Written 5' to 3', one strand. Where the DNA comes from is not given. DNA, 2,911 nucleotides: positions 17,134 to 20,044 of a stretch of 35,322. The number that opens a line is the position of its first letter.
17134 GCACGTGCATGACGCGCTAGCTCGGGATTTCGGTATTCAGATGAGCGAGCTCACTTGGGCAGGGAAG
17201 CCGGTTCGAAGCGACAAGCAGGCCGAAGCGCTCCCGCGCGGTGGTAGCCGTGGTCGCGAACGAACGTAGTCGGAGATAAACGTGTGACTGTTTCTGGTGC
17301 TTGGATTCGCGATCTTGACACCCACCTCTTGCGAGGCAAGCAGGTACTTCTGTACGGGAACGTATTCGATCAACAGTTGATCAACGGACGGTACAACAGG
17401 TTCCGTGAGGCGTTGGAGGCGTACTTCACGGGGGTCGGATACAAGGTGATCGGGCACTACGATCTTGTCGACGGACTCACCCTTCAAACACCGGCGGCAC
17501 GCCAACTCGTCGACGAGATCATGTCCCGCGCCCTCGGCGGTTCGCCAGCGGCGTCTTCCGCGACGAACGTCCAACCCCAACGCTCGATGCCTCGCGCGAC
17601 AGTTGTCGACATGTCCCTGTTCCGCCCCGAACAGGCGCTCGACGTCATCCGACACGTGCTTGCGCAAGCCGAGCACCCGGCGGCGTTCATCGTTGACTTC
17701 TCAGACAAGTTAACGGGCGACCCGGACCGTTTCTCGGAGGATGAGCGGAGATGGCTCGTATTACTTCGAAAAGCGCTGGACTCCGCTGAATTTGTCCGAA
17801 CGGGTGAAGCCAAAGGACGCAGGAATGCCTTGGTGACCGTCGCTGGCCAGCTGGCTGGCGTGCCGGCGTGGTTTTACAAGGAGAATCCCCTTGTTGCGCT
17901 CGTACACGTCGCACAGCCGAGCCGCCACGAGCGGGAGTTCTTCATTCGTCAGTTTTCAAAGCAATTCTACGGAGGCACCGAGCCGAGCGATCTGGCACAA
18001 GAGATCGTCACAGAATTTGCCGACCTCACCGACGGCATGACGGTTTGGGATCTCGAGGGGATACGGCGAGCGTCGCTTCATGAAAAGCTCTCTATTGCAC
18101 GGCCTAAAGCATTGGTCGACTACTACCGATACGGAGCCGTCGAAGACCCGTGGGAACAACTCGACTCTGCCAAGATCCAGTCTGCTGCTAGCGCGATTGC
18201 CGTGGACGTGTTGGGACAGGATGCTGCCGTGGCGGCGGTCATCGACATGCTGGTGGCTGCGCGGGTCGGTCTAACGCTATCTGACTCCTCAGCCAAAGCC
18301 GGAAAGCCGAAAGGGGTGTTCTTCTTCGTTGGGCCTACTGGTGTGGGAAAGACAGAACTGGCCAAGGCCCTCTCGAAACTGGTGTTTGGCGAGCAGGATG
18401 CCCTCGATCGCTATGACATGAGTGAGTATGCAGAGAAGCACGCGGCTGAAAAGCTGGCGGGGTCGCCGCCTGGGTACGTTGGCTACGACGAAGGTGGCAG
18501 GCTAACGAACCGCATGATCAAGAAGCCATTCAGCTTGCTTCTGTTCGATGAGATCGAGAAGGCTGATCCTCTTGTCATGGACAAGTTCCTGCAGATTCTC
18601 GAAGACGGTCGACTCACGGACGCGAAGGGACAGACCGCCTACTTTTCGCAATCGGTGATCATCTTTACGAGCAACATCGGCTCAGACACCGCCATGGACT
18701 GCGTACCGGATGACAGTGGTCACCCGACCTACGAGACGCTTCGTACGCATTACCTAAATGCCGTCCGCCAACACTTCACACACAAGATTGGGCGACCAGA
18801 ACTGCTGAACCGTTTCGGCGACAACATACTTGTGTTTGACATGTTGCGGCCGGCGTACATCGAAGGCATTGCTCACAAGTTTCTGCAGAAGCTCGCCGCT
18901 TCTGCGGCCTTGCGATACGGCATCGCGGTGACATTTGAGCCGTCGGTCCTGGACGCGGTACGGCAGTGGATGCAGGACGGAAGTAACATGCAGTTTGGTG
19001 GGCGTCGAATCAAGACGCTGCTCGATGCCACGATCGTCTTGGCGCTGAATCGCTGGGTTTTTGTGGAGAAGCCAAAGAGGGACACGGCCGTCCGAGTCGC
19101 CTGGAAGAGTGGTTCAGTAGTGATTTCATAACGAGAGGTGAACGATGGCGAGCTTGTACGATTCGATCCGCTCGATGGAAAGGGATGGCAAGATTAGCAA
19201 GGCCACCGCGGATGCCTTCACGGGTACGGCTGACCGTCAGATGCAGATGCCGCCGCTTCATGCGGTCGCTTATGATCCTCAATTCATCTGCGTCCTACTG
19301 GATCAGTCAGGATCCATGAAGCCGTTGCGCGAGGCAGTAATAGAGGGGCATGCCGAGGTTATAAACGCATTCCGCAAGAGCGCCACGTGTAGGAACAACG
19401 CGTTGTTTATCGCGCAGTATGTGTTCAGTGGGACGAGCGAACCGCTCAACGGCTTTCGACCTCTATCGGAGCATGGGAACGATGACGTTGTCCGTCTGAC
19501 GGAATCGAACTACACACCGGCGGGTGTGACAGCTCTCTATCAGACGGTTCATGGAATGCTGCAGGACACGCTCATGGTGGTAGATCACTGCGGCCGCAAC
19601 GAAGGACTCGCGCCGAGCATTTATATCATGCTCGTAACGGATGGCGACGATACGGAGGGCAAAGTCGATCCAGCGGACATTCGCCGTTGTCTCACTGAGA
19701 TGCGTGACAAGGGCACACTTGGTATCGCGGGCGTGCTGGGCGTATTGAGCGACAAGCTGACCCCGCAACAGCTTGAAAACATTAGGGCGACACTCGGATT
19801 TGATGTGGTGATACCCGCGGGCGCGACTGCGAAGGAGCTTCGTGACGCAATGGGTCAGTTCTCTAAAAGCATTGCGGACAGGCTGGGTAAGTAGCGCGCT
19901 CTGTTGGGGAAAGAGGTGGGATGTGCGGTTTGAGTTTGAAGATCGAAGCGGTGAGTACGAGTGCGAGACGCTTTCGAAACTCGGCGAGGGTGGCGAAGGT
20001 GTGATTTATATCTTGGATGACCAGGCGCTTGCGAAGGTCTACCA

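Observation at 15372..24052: Candidate undescribed multi-gene conflict system: TerY-P triad embedded in one operon with a radical SAM, coiled-coil protein, pseudo-AAA/ClpB-type ATPase and a MYG1/DHH-like protein, bracketed by two Zn-ribbon mini-ORFs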

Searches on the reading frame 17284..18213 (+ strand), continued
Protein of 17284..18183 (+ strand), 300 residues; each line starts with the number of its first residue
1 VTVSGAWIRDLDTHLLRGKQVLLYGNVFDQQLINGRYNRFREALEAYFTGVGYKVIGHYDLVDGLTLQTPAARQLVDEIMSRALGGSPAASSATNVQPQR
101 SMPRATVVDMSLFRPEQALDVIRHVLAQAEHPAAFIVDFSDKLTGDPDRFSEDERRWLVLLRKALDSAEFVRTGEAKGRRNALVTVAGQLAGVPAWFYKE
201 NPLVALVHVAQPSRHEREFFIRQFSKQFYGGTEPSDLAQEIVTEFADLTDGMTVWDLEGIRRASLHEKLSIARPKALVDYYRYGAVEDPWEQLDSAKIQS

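Call 79: search_protein_families(library=pfam, proteins=[L172:1722-5546:+, L172:5604-7766:+, L172:7803-8918:+, L172:8980-10833:+, L172:10860-11441:+, L170:572-1480:+, L170:1497-2750:+, L170:2740-3750:+, L170:3905-4891:+, L170:4884-6287:+], max_evalue=0.001)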
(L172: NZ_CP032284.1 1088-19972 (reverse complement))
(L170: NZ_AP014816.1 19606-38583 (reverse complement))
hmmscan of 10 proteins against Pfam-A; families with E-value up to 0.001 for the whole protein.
L172:1722-5546:+ (1274 aa): 10 families
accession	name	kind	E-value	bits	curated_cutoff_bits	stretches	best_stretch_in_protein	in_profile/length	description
PF13087.12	AAA_12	-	5.9e-36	124.3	27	1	1005-1219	3-194/195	AAA domain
PF13086.12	AAA_11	-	1.3e-35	123.9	27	2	404-587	1-185/257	AAA domain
PF13604.12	AAA_30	-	2.7e-12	47.3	27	1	405-485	2-82/191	AAA domain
PF13245.12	AAA_19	-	1.7e-11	44.9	25.1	1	409-464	1-57/134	AAA domain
PF20720.3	nSTAND3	-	6.6e-06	26.3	27.2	1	411-465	8-61/155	Novel STAND NTPase 3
PF25199.1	nSTAND_NTPase5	-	2.2e-05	24.8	34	1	418-470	39-92/145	Novel STAND NTPase 5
PF01443.25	Viral_helicase1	-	0.00011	22.5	21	0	915-963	48-100/228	Viral superfamily 1 RNA helicase core domain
PF02562.22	PhoH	-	0.00025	21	27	0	406-449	6-48/205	PhoH-like protein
PF13191.12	AAA_16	-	0.00037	21.5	32.6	1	419-493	23-102/167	AAA ATPase domain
PF04851.21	ResIII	-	0.00048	20.5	22.5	1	404-506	3-114/164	Type III restriction enzyme, res subunit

L172:5604-7766:+ (720 aa): 1 family
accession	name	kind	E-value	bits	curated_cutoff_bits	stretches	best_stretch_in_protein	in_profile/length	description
PF13638.12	PIN_4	-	1.5e-19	71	21.9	1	581-707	2-130/132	PIN domain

L172:7803-8918:+ (371 aa): 0 families

L172:8980-10833:+ (617 aa): 6 families
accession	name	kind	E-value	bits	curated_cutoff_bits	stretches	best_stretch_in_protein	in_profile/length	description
PF07724.20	AAA_2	-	3e-51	174.2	27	1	345-507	2-164/166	AAA domain (Cdc48 subfamily)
PF07728.20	AAA_5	-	8.6e-10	39.2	22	1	349-469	2-124/139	AAA domain (dynein-related subfamily)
PF00004.35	AAA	-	4.5e-06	27.6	21.2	1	350-448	2-98/131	ATPase family associated with various cellular activities (AAA)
PF00158.32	Sigma54_activat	-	6.2e-05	23.2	20.2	1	346-454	22-130/168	Sigma-54 interaction domain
PF13401.12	AAA_22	-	7.3e-05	23.5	27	0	345-443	4-109/130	AAA domain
PF10431.15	ClpB_D2-small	-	0.00025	21.4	21.9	1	520-590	3-70/81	C-terminal, D2-small domain, of ClpB protein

L172:10860-11441:+ (193 aa): 3 families
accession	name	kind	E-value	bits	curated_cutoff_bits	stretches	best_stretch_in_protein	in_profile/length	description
PF13353.11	Fer4_12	-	5.4e-33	114.6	22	1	16-153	2-137/137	4Fe-4S single cluster domain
PF04055.27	Radical_SAM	-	4e-07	30.8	29.5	1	26-102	4-83/166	Radical SAM superfamily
PF00341.22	PDGF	-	0.00046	20.9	27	1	30-65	29-64/82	PDGF/VEGF domain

L170:572-1480:+ (302 aa): 2 families
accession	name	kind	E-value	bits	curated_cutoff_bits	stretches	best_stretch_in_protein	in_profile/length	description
PF19993.5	DO-GTPase2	-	7.9e-12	45.8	27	1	6-173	6-185/226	Double-GTPase 2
PF19975.5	DO-GTPase1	-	1.3e-11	44.7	27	1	6-120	3-119/271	Double-GTPase 1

L170:1497-2750:+ (417 aa): 0 families

L170:2740-3750:+ (336 aa): 4 families
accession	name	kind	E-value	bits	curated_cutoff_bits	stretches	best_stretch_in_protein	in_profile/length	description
PF19975.5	DO-GTPase1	-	5.2e-12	46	27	1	9-121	1-115/271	Double-GTPase 1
PF19993.5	DO-GTPase2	-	5.2e-09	36.5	27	1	10-172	5-179/226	Double-GTPase 2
PF03193.22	RsgA_GTPase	-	0.00033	20.9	30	0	8-39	109-140/174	RsgA GTPase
PF01656.29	CbiA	-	0.00043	20.7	25.4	0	9-196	3-110/125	CobQ/CobB/MinD/ParA nucleotide binding domain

L170:3905-4891:+ (328 aa): 0 families

L170:4884-6287:+ (467 aa): 0 families

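Call 81: predict_structure(alignment_id=A7)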
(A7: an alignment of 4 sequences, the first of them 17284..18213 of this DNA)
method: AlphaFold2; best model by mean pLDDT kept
length: 310 residues; sequences in the alignment: 4
mean_pLDDT: 79.2   pTM: 0.73
mean pLDDT of the five models: 79.2, 74.0, 70.9, 54.1, 49.9
residues with pLDDT >= 90: 77; 70-90: 164; 50-70: 38; < 50: 31
segments of 3 or more residues with pLDDT < 50: 87-109, 288-290, 308-310
pLDDT, mean of each block of 10 residues (from residue 1): 75 92 89 87 89 88 83 86 61 31 35 82 89 85 61 84 88 87 89 85 91 91 89 77 93 91 90 90 62 56 57
secondary structure, 60 per line:
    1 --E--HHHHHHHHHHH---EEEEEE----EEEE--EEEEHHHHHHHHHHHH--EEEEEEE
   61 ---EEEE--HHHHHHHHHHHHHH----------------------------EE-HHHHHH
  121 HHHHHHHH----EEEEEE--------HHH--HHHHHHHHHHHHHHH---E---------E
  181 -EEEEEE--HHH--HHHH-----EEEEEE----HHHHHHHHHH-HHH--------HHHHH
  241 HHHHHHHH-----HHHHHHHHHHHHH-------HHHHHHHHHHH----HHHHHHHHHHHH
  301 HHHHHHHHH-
elements in order: H6-16 E20-25 E30-33 E36-39 H40-51 E54-60 E64-67 H70-83 H115-128 E133-138 H152-166 E182-187 H195-198 E204-209 H214-223 H236-248 H254-266 H274-284 H289-309

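Call 84: fold_search(model_id=the predicted structure, library=pdb)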
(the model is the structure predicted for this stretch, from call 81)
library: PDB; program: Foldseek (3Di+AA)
matches with E <= 10: 1422; with E <= 0.001: 447
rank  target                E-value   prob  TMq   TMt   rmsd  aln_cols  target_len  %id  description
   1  9u7r_C                7.2e-06  1.00  0.46  0.42   7.5       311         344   11  Substrate-free human 26S proteasome purified by midnolin, 20S proteasome, RPTs and RPN11 part (released 2026-04-01)
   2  5eqt                  7.6e-06  1.00  0.42  0.50   7.5       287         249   14  crystal structure of the ATPase domain of PAN from Pyrococcus horikoshii (released 2016-11-23)
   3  9bv3_C                7.6e-06  1.00  0.43  0.38   7.2       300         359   12  M1B Midnolin-Proteasome (released 2025-06-11)
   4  8usb_C                7.6e-06  1.00  0.39  0.34   8.0       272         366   14  Non-substrate-engaged human 26S proteasome with Nub1/FAT10 bound to Rpn1 (released 2024-11-06)
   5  4d82_B                8.5e-06  1.00  0.46  0.52   8.9       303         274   12  Metallosphera sedula Vps4 crystal structure (released 2015-11-25)
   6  4kln_A                9.6e-06  1.00  0.42  0.30   7.3       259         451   16  Structure of p97 N-D1 A232E mutant in complex with ATPgS (released 2013-11-13)
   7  6hd0_C                1.1e-05  1.00  0.43  0.32   9.5       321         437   14  Common mode of remodeling AAA ATPases p97/CDC48 by their disassembly cofactors ASPL/PUX1 (released 2019-08-28)
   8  9bcx_F                1.2e-05  1.00  0.39  0.31   9.7       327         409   12  Cryo-EM structure of the S. cerevisiae ORC-Cdc6-Mcm2-7-DNA complex with a fully closed Mcm2-Mcm5 DNA entry gate (released 2025-01-01)
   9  6mck_A                1.3e-05  1.00  0.49  0.31   7.5       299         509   12  p97 D1D2 with CB5083 bound (released 2019-01-23)
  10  8t14_A                1.5e-05  1.00  0.39  0.32   6.7       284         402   12  ADP-bound Bcs1 (C7 symmetrized) (released 2024-06-05)
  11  6epc_I                1.5e-05  1.00  0.42  0.35   9.3       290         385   12  Ground state 26S proteasome (GS2) (released 2018-02-07)
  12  4lgm                  1.7e-05  1.00  0.45  0.54   8.2       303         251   13  Crystal Structure of Sulfolobus solfataricus Vps4 (released 2013-11-06)
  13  7t3i_A                1.7e-05  1.00  0.44  0.26   8.6       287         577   14  CryoEM structure of the Rix7 D2 Walker B mutant (released 2022-03-02)
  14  9bv1_F                1.8e-05  1.00  0.49  0.42   6.7       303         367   11  M2A Midnolin-Proteasome (translocating) (released 2025-06-11)
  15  5ubv_A                1.8e-05  1.00  0.44  0.54   7.6       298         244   14  ATPase domain of i-AAA protease from Myceliophthora thermophila (released 2017-12-27)
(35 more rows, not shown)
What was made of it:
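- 17284..19131 (+): Two-tier AAA+ protein, 615 aa. Tier D1 (1-~290) is degenerate and lacks Walker A (GNVFD). Tier D2 is ClpB-type with Walker A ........, Walker B FDEIEKA, the pore loop GYVG, and a D2-small domain. N-domain AF2 model pLDDT 79 (call 81), with Foldseek probability 1.0 to Rpt/PAN/Vps4/p97-D1 (call 84).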

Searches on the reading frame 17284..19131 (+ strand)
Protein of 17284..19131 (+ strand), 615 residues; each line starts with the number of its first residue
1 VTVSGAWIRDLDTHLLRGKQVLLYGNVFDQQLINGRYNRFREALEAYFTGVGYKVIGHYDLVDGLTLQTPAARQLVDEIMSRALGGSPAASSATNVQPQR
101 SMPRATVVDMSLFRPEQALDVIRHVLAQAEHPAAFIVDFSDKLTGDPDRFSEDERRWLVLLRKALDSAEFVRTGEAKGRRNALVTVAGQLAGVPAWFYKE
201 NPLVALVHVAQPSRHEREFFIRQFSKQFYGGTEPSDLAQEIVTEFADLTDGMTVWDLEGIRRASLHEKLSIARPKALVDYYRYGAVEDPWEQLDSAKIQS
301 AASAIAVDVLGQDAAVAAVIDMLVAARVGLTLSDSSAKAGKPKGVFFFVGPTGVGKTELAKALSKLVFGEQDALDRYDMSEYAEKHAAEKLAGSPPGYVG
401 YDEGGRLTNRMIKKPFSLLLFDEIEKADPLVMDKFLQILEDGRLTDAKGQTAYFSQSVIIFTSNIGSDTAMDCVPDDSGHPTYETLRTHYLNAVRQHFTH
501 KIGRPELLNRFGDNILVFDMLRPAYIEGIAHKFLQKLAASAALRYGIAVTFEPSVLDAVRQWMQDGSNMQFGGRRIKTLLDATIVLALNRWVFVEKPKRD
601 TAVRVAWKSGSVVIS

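Call 5: search_protein_families(library=pfam, proteins=[window:17284-19131:+], max_evalue=0.01)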
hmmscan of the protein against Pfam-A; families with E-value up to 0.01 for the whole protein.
window:17284-19131:+ (615 aa): 6 families
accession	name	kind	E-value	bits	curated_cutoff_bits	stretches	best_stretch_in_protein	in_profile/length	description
PF07724.20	AAA_2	-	1.3e-46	159.2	27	1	341-511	1-163/166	AAA domain (Cdc48 subfamily)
PF07728.20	AAA_5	-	3.1e-07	30.9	22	1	346-466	2-124/139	AAA domain (dynein-related subfamily)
PF13238.12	AAA_18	-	0.00026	21.9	29.4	1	348-449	3-94/128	AAA domain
PF00158.32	Sigma54_activat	-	0.0019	18.3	20.2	1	347-463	26-141/168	Sigma-54 interaction domain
PF00004.35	AAA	-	0.0029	18.5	21.2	1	347-430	2-72/131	ATPase family associated with various cellular activities (AAA)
PF01078.27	Mg_chelatase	-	0.0084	16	20.3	0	346-374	25-55/207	Magnesium chelatase, subunit ChlI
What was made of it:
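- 17284..19131 (+): Pfam AAA_2 1.3e-46 (call 5).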

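Call 6: search_protein_families(library=padloc, proteins=[window:17284-19131:+], max_evalue=0.01)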
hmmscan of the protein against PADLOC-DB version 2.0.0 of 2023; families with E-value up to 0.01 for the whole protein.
window:17284-19131:+ (615 aa): 3 families
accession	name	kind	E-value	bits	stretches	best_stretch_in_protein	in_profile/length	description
PDLC04605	PDC-M37B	-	2.6e-31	107.3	1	347-476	308-435/518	-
PDLC04606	PDC-M37B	-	4.5e-31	106.4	1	346-475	177-304/390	-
PDLC03838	DolB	-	1.6e-19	68.4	1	289-471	121-284/375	-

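Call 7: search_protein_families(library=ncbifam, proteins=[window:17284-19131:+], max_evalue=0.01)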
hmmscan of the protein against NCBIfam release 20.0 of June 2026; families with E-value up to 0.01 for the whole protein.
window:17284-19131:+ (615 aa): 10 families
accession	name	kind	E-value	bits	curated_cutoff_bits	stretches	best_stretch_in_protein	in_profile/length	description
TIGR03346.1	chaperone_ClpB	equivalog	2.9e-72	244.3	1232.1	1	302-613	560-851/853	ATP-dependent chaperone ClpB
NF033606.1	heat_AAA_ClpK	exception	8.5e-66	222.5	1900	1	308-595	614-886/949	heat shock survival AAA family ATPase ClpK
TIGR03345.1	VI_ClpV1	equivalog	3.4e-62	210.9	884.95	1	296-595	555-838/852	type VI secretion system ATPase TssH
TIGR02639.1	ClpA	equivalog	4.3e-62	210.4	993.15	1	294-604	444-731/734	ATP-dependent Clp protease ATP-binding subunit ClpA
NF033607.0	disagg_AAA_ClpG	exception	1.8e-60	204.9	1900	1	307-577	592-846/932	AAA family protein disaggregase ClpG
NF008118.0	PRK10865.1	equivalog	2.4e-59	201.1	1417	1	305-588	566-829/857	ATP-dependent chaperone ClpB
NF008263.0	PRK11034.1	equivalog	3.7e-48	164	1350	1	294-580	445-708/758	ATP-dependent Clp protease ATP-binding subunit ClpA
TIGR03499.1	FlhF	equivalog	0.00052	20.1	174.15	1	329-357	184-212/286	flagellar biosynthesis GTPase FlhF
TIGR00390.1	hslU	equivalog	0.00091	18.3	362.45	1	309-367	14-71/441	ATP-dependent protease ATPase subunit HslU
NF047784.1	MadB_ATPase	equivalog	0.0042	16.3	475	0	348-365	38-55/298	MadB family AAA-type ATPase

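Call 70: search_solved_structures(query=window:17284-19131:+, max_evalue=0.001)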
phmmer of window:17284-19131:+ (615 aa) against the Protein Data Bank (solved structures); distinct sequences matched with E-value up to 0.001: 49.
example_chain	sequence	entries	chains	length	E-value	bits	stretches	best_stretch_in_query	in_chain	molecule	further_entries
4lj4_A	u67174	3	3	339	1.1e-55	192.7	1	307-599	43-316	Chaperone protein ClpB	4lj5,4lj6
4lj7_A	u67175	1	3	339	4e-55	190.8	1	307-599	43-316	Chaperone protein ClpB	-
4lj8_A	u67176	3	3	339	4e-55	190.8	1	307-599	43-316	Chaperone protein ClpB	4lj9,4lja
4fct_A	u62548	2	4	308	6.4e-55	190.2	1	308-599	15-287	Chaperone protein ClpB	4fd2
9ip0_A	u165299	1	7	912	7e-55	190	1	292-597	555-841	Chaperone protein ClpB1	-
1qvr_A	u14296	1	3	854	8.4e-55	189.8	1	307-598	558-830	ClpB protein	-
4fcv_A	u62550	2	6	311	2.8e-54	188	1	308-599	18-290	Chaperone protein ClpB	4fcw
6em8_A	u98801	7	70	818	5.5e-54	187.1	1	292-584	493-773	ATP-dependent Clp protease ATP-binding subunit ClpC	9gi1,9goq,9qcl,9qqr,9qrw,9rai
6em9_A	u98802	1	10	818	5.5e-54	187.1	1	292-584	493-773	ATP-dependent Clp protease ATP-binding subunit ClpC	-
3j3t_A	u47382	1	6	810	2.2e-53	185.1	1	292-578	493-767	Negative regulator of genetic competence ClpC/MecB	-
3j3s_A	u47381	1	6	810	1.5e-52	182.3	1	292-578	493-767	Negative regulator of genetic competence ClpC/MecB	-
3j3r_A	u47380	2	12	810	1.5e-52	182.3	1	292-578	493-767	Negative regulator of genetic competence ClpC/MecB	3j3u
7abr_A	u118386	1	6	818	1.5e-52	182.3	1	292-578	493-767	Negative regulator of genetic competence ClpC/MecB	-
6emw_B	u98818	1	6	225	1.6e-52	182.3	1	293-518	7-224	ATP-dependent Clp protease ATP-binding subunit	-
29hb_b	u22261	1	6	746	5e-52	180.6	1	292-539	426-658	ATP-dependent Clp protease, ATP-binding subunit ClpE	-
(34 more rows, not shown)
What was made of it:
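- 17284..19131 (+): ClpB/ClpC/ClpA D2 in the PDB, 1e-55, over residues 292-599 (call 70).
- Closest known: ClpB/Hsp104 and defence-associated ClpB-like ATPases. Same: It makes partial HMM hits to DolB (1.6e-19) and PDC-M37B (2.6e-31) (calls 6, 70).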

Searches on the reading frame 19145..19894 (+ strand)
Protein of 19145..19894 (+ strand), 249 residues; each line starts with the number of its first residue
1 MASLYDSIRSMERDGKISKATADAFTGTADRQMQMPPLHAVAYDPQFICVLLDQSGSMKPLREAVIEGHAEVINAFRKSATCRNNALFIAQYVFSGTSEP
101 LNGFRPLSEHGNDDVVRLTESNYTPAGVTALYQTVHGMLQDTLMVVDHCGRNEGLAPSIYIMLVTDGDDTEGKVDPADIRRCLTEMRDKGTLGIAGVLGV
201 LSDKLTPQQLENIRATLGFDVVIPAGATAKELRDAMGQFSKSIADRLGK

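Call 5: search_protein_families(library=pfam, proteins=[window:19145-19894:+], max_evalue=0.01)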
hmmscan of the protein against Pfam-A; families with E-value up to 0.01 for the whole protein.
window:19145-19894:+ (249 aa): 0 families
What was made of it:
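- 19145..19894 (+): Divergent stand-alone vWA (TerY-like) protein, 249 aa, with MIDAS D53-x-S55-x-S57, T129 and D166 invariant. No Pfam hit for the window protein (call 5).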

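Call 6: search_protein_families(library=padloc, proteins=[window:19145-19894:+], max_evalue=0.01)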
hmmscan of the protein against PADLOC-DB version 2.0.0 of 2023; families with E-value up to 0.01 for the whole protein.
window:19145-19894:+ (249 aa): 0 families

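Call 7: search_protein_families(library=ncbifam, proteins=[window:19145-19894:+], max_evalue=0.01)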
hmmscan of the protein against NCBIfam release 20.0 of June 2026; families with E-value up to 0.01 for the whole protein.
window:19145-19894:+ (249 aa): 0 families

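Call 11: search_solved_structures(query=window:19145-19894:+, max_evalue=10)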
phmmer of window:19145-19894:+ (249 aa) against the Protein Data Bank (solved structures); distinct sequences matched with E-value up to 10: 3.
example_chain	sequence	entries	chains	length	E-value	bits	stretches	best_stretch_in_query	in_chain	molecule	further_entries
8byr_A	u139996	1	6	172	0.78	12.2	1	162-246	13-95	Molybdopterin biosynthesis protein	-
6t3i_A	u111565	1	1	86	1.5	11.3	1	173-198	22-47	Hepatoma-derived growth factor-related protein 2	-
6vfi_A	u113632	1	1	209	1.7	11.1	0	48-93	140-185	O43_dn18A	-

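Call 102: search_solved_structures(query=A9, max_evalue=1)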
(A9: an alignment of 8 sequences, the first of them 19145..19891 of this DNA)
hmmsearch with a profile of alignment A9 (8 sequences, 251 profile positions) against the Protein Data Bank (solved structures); distinct sequences matched with E-value up to 1: 2.
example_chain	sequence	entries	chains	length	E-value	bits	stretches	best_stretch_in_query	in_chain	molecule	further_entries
9c4f_I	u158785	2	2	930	0.16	14.6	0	47-67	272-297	Inter-alpha-trypsin inhibitor heavy chain H4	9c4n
6pyo_A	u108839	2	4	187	0.68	12.6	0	48-62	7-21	cDNA FLJ56608, highly similar to Homo sapiens chloride channel, calcium activated, family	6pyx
